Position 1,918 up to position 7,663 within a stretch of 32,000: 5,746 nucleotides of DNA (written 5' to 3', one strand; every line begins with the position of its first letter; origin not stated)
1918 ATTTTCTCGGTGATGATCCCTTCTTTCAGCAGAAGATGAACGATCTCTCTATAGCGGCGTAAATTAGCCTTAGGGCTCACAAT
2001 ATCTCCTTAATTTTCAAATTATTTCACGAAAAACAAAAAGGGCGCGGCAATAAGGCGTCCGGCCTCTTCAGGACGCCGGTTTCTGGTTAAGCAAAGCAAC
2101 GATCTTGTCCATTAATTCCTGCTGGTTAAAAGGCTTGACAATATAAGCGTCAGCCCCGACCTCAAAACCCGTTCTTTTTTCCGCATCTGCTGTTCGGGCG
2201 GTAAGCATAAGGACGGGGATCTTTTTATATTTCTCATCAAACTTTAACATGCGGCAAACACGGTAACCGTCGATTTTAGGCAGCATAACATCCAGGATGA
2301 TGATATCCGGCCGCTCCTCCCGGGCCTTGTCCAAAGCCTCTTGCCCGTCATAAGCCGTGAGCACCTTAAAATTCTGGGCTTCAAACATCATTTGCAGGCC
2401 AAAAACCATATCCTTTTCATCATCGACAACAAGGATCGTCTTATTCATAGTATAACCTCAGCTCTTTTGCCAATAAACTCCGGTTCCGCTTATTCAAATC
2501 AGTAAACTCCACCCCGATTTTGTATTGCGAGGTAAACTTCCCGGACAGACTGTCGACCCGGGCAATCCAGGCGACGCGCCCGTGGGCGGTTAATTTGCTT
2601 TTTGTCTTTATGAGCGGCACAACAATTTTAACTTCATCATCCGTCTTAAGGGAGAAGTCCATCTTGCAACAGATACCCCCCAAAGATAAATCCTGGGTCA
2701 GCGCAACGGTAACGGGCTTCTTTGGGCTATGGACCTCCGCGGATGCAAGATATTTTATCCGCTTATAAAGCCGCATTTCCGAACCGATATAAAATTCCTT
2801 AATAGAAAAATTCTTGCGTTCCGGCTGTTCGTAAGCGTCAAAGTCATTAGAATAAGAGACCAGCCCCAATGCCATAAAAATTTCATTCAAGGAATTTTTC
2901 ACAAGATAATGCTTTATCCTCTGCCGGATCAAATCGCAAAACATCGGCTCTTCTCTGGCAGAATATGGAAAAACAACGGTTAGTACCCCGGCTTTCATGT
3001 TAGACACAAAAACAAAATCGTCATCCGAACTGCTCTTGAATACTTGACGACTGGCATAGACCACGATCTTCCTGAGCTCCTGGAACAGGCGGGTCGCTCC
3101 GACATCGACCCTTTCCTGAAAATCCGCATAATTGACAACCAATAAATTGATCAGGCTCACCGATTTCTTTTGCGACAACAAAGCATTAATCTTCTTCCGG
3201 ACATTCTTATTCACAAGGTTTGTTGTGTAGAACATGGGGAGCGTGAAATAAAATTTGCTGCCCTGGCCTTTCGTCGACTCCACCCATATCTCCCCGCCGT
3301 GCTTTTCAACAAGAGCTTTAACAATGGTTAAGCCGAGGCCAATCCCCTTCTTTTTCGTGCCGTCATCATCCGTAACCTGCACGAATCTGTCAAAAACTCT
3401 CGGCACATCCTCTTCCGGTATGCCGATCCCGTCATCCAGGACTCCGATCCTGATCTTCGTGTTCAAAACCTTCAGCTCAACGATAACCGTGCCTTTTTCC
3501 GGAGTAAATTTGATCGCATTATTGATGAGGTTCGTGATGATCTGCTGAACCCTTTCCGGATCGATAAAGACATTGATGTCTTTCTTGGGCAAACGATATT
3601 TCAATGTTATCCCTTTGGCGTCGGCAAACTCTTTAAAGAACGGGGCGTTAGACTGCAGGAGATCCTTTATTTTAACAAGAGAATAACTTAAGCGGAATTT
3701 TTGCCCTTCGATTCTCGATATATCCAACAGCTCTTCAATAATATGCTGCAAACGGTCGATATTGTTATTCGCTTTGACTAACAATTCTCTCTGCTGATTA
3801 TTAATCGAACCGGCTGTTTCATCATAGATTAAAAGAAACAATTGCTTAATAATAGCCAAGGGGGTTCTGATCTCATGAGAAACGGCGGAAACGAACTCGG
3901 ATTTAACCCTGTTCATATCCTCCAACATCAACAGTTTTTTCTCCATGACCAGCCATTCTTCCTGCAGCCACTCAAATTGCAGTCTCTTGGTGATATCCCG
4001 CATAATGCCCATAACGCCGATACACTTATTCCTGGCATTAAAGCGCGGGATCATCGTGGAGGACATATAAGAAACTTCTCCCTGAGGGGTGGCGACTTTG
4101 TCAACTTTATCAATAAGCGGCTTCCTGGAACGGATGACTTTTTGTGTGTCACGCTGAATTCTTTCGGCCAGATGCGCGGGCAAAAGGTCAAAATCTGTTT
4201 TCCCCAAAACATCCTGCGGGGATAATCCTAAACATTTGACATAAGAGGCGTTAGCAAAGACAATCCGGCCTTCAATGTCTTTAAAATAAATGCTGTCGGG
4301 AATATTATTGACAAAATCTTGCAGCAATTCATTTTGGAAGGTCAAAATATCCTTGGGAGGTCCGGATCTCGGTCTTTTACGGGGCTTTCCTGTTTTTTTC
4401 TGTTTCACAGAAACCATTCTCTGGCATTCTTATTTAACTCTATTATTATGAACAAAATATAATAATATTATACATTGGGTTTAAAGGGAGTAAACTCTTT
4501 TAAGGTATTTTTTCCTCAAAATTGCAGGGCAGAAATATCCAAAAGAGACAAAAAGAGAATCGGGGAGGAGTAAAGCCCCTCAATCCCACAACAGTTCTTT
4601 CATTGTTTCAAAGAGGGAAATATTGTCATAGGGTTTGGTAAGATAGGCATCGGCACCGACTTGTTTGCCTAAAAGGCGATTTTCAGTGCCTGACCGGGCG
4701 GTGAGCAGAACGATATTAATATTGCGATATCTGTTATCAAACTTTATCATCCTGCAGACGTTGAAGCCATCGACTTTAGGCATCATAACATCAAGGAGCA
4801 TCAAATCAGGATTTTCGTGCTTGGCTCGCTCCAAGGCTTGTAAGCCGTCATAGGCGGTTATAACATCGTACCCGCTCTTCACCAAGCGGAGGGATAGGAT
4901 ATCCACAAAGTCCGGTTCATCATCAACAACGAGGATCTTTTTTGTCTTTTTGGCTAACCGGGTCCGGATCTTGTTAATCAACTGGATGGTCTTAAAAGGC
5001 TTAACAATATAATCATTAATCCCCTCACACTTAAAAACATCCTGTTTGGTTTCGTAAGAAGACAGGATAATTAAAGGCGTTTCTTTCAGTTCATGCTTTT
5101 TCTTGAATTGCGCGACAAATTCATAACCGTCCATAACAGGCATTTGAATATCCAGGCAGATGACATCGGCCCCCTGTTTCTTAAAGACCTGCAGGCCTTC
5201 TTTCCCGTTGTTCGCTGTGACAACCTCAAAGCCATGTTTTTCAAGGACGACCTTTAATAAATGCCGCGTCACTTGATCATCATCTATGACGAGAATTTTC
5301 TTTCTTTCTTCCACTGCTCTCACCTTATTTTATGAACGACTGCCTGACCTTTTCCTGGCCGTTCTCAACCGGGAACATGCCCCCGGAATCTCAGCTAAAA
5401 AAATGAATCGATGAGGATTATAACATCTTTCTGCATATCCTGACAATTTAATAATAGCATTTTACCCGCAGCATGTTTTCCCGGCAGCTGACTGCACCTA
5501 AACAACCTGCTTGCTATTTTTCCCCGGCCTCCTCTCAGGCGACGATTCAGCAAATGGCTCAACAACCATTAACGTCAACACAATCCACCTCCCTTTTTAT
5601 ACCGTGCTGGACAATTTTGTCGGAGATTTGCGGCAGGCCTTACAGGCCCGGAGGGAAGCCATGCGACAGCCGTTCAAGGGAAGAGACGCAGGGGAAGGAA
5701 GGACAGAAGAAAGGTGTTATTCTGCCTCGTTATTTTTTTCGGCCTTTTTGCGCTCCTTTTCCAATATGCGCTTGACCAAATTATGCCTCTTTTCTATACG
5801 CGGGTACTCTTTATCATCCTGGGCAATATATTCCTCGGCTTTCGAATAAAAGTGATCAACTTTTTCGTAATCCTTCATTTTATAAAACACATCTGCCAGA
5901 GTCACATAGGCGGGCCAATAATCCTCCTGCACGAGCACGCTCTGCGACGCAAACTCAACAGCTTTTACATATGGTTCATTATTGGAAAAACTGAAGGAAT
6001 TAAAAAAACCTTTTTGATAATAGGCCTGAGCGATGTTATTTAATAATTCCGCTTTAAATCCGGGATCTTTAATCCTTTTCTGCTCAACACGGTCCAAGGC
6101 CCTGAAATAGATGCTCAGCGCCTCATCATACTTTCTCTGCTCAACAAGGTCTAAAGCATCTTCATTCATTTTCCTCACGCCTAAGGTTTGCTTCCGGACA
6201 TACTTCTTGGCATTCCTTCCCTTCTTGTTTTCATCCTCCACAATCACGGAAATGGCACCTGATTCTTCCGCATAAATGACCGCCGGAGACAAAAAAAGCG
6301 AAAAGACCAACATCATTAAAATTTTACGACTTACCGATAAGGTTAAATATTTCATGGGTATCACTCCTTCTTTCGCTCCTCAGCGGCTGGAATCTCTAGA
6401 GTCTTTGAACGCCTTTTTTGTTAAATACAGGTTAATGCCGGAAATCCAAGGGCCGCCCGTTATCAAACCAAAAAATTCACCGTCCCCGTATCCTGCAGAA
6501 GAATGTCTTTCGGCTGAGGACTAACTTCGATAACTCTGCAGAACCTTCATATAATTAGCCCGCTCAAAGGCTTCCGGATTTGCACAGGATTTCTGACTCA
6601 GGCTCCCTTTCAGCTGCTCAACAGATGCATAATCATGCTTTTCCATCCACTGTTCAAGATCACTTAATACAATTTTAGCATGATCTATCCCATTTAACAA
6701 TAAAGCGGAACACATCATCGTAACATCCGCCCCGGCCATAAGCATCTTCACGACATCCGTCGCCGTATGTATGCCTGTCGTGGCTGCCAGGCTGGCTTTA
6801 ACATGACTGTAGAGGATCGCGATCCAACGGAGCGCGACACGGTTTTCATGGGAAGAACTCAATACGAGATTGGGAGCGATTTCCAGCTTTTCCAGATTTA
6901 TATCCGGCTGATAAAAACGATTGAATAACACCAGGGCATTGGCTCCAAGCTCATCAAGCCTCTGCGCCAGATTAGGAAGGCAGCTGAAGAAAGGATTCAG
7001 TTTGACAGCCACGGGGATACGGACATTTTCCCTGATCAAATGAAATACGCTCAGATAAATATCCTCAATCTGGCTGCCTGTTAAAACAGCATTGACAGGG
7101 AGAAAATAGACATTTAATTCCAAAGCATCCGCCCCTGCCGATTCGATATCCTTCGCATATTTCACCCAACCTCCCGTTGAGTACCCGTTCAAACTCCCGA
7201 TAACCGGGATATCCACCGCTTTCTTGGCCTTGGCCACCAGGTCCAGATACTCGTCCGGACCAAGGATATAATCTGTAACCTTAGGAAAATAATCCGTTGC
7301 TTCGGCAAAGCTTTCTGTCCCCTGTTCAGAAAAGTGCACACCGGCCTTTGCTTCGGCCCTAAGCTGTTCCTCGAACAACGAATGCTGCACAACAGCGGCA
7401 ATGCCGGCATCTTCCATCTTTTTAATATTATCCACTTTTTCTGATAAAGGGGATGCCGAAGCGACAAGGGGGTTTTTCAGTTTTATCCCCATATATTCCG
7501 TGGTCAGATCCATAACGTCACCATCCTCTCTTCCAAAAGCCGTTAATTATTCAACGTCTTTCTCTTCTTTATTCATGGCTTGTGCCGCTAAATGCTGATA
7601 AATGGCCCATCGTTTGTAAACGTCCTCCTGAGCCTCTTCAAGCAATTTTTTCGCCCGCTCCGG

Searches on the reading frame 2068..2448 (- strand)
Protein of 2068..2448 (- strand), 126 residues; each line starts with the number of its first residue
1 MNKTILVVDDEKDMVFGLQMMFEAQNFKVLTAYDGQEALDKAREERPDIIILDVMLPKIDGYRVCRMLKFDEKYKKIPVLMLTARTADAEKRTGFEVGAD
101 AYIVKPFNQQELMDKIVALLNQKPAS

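Call 55: search_protein_families(library=pfam, proteins=[window:2068-2448:-], max_evalue=0.0001)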
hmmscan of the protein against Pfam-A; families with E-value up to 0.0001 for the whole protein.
window:2068-2448:- (126 aa): 2 families
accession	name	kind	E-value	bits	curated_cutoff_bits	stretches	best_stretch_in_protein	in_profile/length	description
PF00072.30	Response_reg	-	1.5e-30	106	30.2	1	5-116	1-110/111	Response regulator receiver domain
PF23198.2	PDE8A_N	-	1.8e-05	25.2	29.6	1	3-92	11-101/147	PDE8A-like, N-terminal domain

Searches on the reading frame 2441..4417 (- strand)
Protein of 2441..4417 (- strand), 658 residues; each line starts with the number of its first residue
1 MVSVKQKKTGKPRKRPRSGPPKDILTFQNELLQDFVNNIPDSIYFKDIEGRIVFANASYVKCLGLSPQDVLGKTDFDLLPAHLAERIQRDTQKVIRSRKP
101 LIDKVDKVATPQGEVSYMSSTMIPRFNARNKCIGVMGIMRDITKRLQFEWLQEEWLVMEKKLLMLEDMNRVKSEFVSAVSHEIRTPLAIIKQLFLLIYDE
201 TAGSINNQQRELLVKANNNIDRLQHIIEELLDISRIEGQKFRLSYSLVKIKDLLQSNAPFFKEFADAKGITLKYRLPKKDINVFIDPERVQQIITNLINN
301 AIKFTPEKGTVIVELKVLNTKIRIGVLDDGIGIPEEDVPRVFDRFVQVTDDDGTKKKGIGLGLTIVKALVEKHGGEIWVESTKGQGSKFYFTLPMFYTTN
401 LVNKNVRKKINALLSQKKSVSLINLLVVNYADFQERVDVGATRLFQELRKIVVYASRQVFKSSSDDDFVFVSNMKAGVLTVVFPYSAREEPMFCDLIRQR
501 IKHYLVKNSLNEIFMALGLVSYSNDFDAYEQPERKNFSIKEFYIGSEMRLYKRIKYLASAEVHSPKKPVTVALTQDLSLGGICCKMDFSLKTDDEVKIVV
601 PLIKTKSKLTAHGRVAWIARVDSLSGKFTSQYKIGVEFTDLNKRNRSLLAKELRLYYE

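Call 55: search_protein_families(library=pfam, proteins=[window:2441-4417:-], max_evalue=0.0001)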
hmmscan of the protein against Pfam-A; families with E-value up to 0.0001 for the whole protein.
window:2441-4417:- (658 aa): 7 families
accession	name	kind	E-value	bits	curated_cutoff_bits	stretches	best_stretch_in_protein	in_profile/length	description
PF02518.31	HATPase_c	-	4.2e-33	114.5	26.4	1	286-395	2-109/111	Histidine kinase-, DNA gyrase B-, and HSP90-like ATPase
PF08448.16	PAS_4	-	3.9e-22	79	23.1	1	36-145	1-108/110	PAS fold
PF00512.31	HisKA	-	9e-15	54.9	26.9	1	172-238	2-65/66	His Kinase A (phospho-acceptor) domain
PF00989.32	PAS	-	7.4e-12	45.7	22.6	1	32-142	3-113/113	PAS fold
PF07238.19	PilZ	-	9.3e-12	45.6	22.5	1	549-650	3-97/102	PilZ domain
PF13426.13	PAS_9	-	1.2e-08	35.6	27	1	40-144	1-103/103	PAS domain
PF08447.18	PAS_3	-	3.6e-05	24.4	25.6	0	52-139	1-89/89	PAS fold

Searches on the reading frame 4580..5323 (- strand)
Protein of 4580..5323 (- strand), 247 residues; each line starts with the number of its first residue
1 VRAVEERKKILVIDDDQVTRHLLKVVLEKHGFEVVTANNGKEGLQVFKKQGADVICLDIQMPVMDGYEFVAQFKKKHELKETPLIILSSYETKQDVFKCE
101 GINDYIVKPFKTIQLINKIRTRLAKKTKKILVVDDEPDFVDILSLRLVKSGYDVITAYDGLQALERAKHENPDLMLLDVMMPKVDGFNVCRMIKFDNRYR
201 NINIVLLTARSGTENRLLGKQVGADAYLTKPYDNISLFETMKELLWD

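Call 55: search_protein_families(library=pfam, proteins=[window:4580-5323:-], max_evalue=0.0001)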
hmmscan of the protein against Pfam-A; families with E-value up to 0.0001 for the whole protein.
window:4580-5323:- (247 aa): 2 families
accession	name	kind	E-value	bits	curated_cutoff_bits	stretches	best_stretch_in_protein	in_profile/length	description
PF00072.30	Response_reg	-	7.7e-55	184.3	30.2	2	10-120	1-111/111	Response regulator receiver domain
PF23198.2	PDE8A_N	-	3e-08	34.1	29.6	0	124-214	7-98/147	PDE8A-like, N-terminal domain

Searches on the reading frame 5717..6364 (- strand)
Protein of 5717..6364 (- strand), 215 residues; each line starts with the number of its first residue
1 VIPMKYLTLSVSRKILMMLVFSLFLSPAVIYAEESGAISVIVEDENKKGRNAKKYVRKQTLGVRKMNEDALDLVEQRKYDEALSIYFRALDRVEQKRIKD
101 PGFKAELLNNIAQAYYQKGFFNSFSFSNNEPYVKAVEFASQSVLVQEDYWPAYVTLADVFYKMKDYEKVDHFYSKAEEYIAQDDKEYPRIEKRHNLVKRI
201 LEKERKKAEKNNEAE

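Call 55: search_protein_families(library=pfam, proteins=[window:5717-6364:-], max_evalue=0.0001)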
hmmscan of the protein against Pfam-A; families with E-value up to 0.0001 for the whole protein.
window:5717-6364:- (215 aa): 2 families
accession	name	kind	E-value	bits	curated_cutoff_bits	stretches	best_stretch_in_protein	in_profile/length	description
PF00515.34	TPR_1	-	8e-06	25.9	27.8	0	152-176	3-27/34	Tetratricopeptide repeat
PF13424.12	TPR_12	-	8.6e-06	26.3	30.1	0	71-119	11-59/77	Tetratricopeptide repeat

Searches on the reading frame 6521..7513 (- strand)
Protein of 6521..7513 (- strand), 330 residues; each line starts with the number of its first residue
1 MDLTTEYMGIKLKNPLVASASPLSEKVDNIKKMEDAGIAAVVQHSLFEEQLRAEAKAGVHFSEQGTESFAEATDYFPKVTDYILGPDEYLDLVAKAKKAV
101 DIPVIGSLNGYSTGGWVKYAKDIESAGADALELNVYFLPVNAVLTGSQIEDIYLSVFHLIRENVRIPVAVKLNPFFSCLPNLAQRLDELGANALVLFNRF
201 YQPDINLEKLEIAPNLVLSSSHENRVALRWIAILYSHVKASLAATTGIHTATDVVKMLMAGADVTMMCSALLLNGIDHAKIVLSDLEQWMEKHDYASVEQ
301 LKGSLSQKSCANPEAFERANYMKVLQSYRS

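Call 55: search_protein_families(library=pfam, proteins=[window:6521-7513:-], max_evalue=0.0001)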
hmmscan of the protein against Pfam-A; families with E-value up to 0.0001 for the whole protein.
window:6521-7513:- (330 aa): 1 family
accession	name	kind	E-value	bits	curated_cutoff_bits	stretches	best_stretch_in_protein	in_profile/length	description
PF01180.27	DHO_dh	-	4.8e-14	52.7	27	1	85-290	75-291/291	Dihydroorotate dehydrogenase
